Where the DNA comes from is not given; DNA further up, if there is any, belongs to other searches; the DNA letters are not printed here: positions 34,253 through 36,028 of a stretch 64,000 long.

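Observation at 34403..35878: Cryptochrome/photolyase-family gene that stops inside the FAD-binding domain, with a convergent gene where its C-terminal half should be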

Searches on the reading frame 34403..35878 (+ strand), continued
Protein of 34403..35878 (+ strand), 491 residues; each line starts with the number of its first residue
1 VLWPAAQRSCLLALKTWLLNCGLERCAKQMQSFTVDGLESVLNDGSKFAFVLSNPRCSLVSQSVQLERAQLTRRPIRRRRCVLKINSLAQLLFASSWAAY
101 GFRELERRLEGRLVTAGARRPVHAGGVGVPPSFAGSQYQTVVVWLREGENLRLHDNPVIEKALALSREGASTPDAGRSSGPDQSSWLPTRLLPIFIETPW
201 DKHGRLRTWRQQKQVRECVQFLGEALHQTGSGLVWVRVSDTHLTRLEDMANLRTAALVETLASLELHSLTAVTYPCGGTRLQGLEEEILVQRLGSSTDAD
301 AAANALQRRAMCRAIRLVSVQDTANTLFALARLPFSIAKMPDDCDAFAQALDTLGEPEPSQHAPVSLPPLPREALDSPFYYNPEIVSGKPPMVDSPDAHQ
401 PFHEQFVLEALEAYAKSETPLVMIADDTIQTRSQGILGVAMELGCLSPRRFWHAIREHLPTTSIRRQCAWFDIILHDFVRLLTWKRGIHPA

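Call 27: list_cluster_members(proteins=[P0004, P0005, P0006, P0007, P0008, P0014, P0016, P0019, P0026, P0038])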
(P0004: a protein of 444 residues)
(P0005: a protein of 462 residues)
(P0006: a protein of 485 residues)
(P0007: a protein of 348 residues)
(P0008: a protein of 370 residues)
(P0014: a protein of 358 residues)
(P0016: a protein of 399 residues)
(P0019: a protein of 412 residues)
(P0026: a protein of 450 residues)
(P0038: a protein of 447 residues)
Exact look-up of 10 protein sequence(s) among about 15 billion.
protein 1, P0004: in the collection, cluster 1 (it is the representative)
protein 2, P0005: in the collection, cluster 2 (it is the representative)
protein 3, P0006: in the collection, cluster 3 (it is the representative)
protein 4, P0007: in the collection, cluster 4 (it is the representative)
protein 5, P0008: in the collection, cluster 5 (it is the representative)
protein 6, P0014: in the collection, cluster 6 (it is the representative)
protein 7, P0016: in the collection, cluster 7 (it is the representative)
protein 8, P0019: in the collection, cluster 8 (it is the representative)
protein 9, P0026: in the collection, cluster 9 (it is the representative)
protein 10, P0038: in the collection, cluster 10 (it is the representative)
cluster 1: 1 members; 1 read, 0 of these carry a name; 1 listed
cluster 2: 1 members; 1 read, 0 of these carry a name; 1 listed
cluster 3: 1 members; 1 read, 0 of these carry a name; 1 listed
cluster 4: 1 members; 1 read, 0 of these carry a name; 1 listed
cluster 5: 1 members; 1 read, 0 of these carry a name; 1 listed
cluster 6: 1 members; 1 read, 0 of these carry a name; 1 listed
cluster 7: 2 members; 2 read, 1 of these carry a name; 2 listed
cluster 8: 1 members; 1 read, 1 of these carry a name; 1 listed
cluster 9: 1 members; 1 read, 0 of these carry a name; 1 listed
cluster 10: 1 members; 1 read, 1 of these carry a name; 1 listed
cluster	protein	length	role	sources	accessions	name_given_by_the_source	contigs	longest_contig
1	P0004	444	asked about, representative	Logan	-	-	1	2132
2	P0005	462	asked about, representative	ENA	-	-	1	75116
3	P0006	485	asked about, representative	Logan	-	-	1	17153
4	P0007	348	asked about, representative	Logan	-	-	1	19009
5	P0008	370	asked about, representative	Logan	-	-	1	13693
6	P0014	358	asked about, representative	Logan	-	-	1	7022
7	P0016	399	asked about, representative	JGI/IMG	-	-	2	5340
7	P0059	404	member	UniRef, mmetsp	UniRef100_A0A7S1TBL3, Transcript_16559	Photolyase/cryptochrome alpha/beta domain-containing protein n=1 Tax=Compsopogon ... | Transcript_16559/g.33881 ORF Transcript_16559/g.33881 Transcript_16559/m.33881 ...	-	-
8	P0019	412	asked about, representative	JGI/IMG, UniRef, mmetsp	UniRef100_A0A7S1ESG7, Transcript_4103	Photolyase/cryptochrome alpha/beta domain-containing protein n=1 Tax=Timspurckia ... | Transcript_4103/g.7205 ORF Transcript_4103/g.7205 Transcript_4103/m.7205 type:complete ...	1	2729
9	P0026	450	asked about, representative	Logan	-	-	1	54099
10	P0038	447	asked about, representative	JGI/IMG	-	deoxyribodipyrimidine photolyase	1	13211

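Call 29: list_cluster_members(proteins=[P0001, P0002, P0024, P0025, P0032, P0043, P0039, P0013, P0023, P0044])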
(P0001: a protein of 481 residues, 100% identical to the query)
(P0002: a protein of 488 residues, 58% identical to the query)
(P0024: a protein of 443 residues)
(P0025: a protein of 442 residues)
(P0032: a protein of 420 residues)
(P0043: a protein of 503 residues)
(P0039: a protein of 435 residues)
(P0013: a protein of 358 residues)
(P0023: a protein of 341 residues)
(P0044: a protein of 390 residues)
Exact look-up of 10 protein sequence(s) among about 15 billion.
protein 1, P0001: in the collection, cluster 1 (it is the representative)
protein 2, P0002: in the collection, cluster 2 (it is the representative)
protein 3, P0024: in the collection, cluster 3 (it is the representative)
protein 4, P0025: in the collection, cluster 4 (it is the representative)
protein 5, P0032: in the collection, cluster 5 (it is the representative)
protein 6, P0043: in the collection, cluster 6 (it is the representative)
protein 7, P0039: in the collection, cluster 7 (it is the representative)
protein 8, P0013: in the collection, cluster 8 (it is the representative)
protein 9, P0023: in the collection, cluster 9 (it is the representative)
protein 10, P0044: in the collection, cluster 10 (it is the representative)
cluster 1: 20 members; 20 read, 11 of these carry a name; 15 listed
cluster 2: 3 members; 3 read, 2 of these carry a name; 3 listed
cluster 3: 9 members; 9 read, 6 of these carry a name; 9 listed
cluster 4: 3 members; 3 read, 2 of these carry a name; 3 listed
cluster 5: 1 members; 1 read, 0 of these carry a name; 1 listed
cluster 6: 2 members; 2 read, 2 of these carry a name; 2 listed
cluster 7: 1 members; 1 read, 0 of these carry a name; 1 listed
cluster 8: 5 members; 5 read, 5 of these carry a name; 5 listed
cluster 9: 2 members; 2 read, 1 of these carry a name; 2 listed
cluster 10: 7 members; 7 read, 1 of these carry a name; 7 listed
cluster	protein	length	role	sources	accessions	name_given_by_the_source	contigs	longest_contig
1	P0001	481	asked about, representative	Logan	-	-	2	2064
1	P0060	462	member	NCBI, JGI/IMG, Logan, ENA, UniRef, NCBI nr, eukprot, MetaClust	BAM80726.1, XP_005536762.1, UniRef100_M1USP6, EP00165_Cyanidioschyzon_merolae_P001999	hypothetical protein CYME_CML116C [Cyanidioschyzon merolae strain 10D] | deoxyribodipyrimidine photolyase | Uncharacterized protein n=1 Tax=Cyanidioschyzon merolae (strain NIES-3377 / 10D) ...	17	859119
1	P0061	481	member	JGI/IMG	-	deoxyribodipyrimidine photolyase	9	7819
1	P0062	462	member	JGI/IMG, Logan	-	deoxyribodipyrimidine photolyase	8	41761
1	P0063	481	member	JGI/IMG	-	deoxyribodipyrimidine photolyase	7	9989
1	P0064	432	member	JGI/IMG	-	deoxyribodipyrimidine photolyase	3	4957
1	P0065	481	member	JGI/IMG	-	deoxyribodipyrimidine photolyase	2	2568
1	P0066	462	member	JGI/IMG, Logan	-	deoxyribodipyrimidine photolyase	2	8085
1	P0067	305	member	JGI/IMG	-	deoxyribodipyrimidine photolyase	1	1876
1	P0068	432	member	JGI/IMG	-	deoxyribodipyrimidine photolyase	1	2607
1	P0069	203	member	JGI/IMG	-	hypothetical protein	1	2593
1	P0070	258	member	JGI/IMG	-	deoxyribodipyrimidine photolyase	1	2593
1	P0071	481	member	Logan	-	-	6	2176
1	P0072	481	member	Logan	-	-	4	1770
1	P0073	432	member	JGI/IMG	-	-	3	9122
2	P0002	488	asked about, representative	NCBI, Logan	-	-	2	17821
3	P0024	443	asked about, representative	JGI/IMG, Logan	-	DASH family cryptochrome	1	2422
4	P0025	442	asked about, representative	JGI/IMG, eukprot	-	CAMPEP_0182446638 /NCGR_PEP_ID=MMETSP1172-20130603/4319_1 /TAXON_ID=708627 ...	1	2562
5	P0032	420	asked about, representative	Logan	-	-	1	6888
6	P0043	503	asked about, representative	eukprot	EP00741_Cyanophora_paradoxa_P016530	tig00020927_g15961.t1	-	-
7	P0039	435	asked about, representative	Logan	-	-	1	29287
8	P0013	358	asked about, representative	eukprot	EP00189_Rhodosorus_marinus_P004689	CAMPEP_0113969688 /NCGR_PEP_ID=MMETSP0011_2-20120614/10520_1 /TAXON_ID=101924 ...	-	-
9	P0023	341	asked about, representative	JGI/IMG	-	-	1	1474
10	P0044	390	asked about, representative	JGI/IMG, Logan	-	-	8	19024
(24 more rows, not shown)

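Call 40: predict_structure(alignment_id=A3)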
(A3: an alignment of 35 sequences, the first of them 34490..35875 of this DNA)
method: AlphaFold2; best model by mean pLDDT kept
length: 462 residues; sequences in the alignment: 35
mean_pLDDT: 77.7   pTM: 0.74
mean pLDDT of the five models: 77.7, 77.4, 77.1, 76.4, 75.9
residues with pLDDT >= 90: 258; 70-90: 49; 50-70: 57; < 50: 98
segments of 3 or more residues with pLDDT < 50: 1-5, 15-105
pLDDT, mean of each block of 10 residues (from residue 1): 46 48 38 36 39 36 39 35 41 44 60 96 96 92 64 70 97 95 93 96 97 95 97 92 94 96 74 53 79 86 96 97 95 96 94 80 62 91 95 85 87 95 97 96 95 91 65
secondary structure, 60 per line:
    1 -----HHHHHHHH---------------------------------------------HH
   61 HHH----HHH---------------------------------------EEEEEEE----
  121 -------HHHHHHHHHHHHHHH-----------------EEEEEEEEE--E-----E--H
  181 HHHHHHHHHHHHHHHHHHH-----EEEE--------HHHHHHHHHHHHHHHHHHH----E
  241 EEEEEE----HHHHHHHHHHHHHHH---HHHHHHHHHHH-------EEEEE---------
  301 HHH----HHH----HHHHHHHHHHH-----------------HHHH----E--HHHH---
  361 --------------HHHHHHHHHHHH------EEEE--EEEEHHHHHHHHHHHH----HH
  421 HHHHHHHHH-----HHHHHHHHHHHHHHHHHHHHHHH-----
elements in order: H6-13 H59-63 E110-116 H128-142 E160-168 H180-199 E205-208 H217-235 E240-246 H251-265 H269-279 E287-291 H315-325 H343-346 H354-357 H375-386 E393-396 E399-402 H403-414 H419-429 H435-457

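Call 44: fold_search(model_id=the predicted structure, library=pdb)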
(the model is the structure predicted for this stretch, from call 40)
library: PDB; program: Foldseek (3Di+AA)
matches with E <= 10: 714; with E <= 0.001: 118
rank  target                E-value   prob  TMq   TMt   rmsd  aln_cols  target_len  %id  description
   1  6kii                  5.3e-13  1.00  0.50  0.48   5.7       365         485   18  photolyase from Arthrospira platensis (released 2020-07-22)
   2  1np7_A                1.2e-12  1.00  0.51  0.49   4.9       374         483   20  Crystal Structure Analysis of Synechocystis sp. PCC6803 cryptochrome (released 2003-01-28)
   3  7qut                  8.6e-12  1.00  0.45  0.42   6.3       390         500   17  serial synchrotron crystallographic structure of Drosophila Melanogaster (6-4) photolyase (released 2022-04-13)
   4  2vtb_D                1.1e-11  1.00  0.45  0.43   7.7       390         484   17  Structure of cryptochrome 3 - DNA complex (released 2009-06-02)
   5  2vtb_F                1.4e-11  1.00  0.45  0.43   8.3       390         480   17  Structure of cryptochrome 3 - DNA complex (released 2009-06-02)
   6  2vtb_B                1.5e-11  1.00  0.46  0.44   8.0       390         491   16  Structure of cryptochrome 3 - DNA complex (released 2009-06-02)
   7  3cvv_A                2.2e-11  1.00  0.45  0.41   6.3       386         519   18  Drosophila melanogaster (6-4) photolyase bound to ds DNA with a T-T (6-4) photolesion and F0 cofactor (released 2009-06-16)
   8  2wb2_A                2.7e-11  1.00  0.45  0.41   6.4       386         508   17  Drosophila Melanogaster (6-4) Photolyase Bound To double stranded Dna containing a T(6-4)C Photolesion (released 2009-03-17)
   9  2j4d_A                3.5e-11  1.00  0.47  0.44   6.0       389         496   16  Cryptochrome 3 from Arabidopsis thaliana (released 2007-06-19)
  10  2vtb_C                3.7e-11  1.00  0.46  0.43   8.5       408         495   16  Structure of cryptochrome 3 - DNA complex (released 2009-06-02)
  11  8p4x_A                3.7e-11  1.00  0.46  0.41   6.4       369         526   16  FAD_ox bound dark state structure of PdLCry (released 2023-11-08)
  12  2j4d_B                4.4e-11  1.00  0.47  0.44   6.0       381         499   16  Cryptochrome 3 from Arabidopsis thaliana (released 2007-06-19)
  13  3cvw_A                4.4e-11  1.00  0.46  0.43   6.3       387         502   18  Drosophila melanogaster (6-4) photolyase H365N mutant bound to ds DNA with a T-T (6-4) photolesion and cofactor F0 (released 2009-10-13)
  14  6fn2                  5.5e-11  1.00  0.42  0.40   6.7       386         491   17  X-ray structure of animal-like Cryptochrome from Chlamydomonas reinhardtii (released 2018-08-01)
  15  1dnp_A                6.2e-11  1.00  0.45  0.45   6.4       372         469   17  STRUCTURE OF DEOXYRIBODIPYRIMIDINE PHOTOLYASE (released 1996-08-01)
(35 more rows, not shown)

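Call 57: search_protein_families(library=pfam, alignment_id=A3, max_evalue=0.01)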
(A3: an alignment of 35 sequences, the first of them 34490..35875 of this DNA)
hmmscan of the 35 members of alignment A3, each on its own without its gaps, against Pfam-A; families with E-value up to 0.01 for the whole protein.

A. member 1, window:34490-35875:+ (462 aa): 1 family
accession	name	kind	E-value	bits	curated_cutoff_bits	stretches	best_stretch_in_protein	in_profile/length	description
PF00875.24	DNA_photolyase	-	3.6e-06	27.4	26.6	1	112-210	1-75/164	DNA photolyase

B. families by the number of members that match (of 35 scanned): 4 families
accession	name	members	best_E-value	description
PF00875.24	DNA_photolyase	35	9.3e-48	DNA photolyase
PF00582.32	Usp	1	0.00026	Universal stress protein family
PF12796.13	Ank_2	1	0.0044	Ankyrin repeats (3 copies)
PF21826.1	DUF6887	1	0.0045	Family of unknown function (DUF6887)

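Call 59: list_cluster_members(proteins=[P0009, P0010, P0011, P0012, P0015, P0017, P0027, P0028, P0034, P0042])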
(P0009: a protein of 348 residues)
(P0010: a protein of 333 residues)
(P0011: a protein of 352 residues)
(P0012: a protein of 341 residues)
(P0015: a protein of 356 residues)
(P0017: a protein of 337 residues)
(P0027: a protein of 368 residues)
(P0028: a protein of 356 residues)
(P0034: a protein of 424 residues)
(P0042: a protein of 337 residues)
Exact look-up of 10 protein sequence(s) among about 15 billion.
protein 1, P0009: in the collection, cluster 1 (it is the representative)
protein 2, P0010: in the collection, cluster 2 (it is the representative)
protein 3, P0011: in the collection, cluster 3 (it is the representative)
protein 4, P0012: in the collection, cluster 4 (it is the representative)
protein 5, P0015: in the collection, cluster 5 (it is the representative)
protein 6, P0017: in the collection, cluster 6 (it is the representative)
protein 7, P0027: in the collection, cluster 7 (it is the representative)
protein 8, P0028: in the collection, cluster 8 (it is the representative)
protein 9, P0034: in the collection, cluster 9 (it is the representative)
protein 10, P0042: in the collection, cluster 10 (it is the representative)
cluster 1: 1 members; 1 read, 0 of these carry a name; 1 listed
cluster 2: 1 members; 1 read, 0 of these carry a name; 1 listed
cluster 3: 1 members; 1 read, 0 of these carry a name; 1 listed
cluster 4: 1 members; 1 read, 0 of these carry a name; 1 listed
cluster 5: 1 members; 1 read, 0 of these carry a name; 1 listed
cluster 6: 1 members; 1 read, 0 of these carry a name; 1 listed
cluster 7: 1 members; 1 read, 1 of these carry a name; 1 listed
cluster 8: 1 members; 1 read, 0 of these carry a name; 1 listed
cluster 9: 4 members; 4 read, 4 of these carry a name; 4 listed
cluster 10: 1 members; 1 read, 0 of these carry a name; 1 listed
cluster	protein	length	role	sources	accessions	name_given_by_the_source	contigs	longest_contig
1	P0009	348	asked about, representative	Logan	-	-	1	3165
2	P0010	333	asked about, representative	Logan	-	-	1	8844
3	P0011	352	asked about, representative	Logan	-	-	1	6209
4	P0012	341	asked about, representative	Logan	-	-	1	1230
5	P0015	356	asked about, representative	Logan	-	-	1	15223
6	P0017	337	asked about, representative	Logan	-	-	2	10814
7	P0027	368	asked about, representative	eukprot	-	Plantae.Rhodophyta-Purpureofilum_apyrenoidigerum.ctg36097.p1 ...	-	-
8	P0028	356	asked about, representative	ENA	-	-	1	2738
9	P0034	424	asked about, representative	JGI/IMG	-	hypothetical protein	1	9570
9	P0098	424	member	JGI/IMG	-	hypothetical protein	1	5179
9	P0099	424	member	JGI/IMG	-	DNA photolyase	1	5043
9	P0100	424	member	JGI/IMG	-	DNA photolyase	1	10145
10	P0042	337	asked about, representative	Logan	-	-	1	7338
